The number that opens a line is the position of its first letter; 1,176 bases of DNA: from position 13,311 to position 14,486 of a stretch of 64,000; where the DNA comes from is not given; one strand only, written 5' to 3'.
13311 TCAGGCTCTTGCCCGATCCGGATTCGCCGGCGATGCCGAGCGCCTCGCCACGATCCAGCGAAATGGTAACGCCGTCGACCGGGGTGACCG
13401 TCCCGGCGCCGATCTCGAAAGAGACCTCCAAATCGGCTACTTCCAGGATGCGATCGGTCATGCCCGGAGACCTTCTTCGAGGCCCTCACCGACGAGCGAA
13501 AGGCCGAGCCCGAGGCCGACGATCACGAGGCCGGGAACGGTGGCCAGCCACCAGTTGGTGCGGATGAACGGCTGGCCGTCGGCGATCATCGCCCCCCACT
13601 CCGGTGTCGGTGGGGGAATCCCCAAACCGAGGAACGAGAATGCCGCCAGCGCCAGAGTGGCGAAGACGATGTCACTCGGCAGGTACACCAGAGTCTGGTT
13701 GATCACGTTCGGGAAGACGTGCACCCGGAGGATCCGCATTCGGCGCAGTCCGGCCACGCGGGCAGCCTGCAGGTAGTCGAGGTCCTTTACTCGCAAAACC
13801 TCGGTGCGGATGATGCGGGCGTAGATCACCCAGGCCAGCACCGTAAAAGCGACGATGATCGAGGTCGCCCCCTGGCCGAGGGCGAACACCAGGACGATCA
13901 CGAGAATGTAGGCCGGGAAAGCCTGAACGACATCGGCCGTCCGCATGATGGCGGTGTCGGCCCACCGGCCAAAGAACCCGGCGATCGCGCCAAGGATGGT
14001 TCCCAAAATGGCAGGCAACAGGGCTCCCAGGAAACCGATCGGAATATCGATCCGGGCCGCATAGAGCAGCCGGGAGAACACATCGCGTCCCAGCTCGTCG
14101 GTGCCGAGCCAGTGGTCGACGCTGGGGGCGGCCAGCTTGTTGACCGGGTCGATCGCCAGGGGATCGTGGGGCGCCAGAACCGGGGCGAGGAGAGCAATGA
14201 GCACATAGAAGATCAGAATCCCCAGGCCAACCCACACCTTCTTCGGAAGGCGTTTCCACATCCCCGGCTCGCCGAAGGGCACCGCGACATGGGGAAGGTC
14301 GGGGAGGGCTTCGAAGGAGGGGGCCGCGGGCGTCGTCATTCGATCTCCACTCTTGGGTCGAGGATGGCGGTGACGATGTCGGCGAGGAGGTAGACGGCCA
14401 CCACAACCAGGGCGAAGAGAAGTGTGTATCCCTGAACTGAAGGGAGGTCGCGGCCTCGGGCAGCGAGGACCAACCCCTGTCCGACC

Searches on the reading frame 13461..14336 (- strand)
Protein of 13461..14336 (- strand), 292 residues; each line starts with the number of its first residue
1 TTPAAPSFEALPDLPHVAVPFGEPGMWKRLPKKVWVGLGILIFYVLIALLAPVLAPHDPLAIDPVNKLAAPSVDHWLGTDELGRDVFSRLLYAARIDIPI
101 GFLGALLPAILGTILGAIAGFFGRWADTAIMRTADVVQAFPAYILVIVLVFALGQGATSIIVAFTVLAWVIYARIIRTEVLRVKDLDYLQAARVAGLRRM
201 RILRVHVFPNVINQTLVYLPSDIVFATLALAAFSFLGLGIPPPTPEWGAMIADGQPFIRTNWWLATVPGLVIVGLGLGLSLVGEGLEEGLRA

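Call 58: search_protein_families(library=pfam, proteins=[window:13461-14336:-], max_evalue=0.00001)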
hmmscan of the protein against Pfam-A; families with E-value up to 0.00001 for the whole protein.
window:13461-14336:- (292 aa): 2 families
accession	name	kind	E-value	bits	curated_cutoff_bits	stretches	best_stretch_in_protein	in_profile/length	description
PF00528.27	BPD_transp_1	-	6.5e-28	98.1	26.4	1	112-286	1-178/184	Binding-protein-dependent transport system inner membrane component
PF12911.12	OppC_N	-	4.7e-08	33.2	23.9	1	34-71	16-53/53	N-terminal TM domain of oligopeptide transport permease C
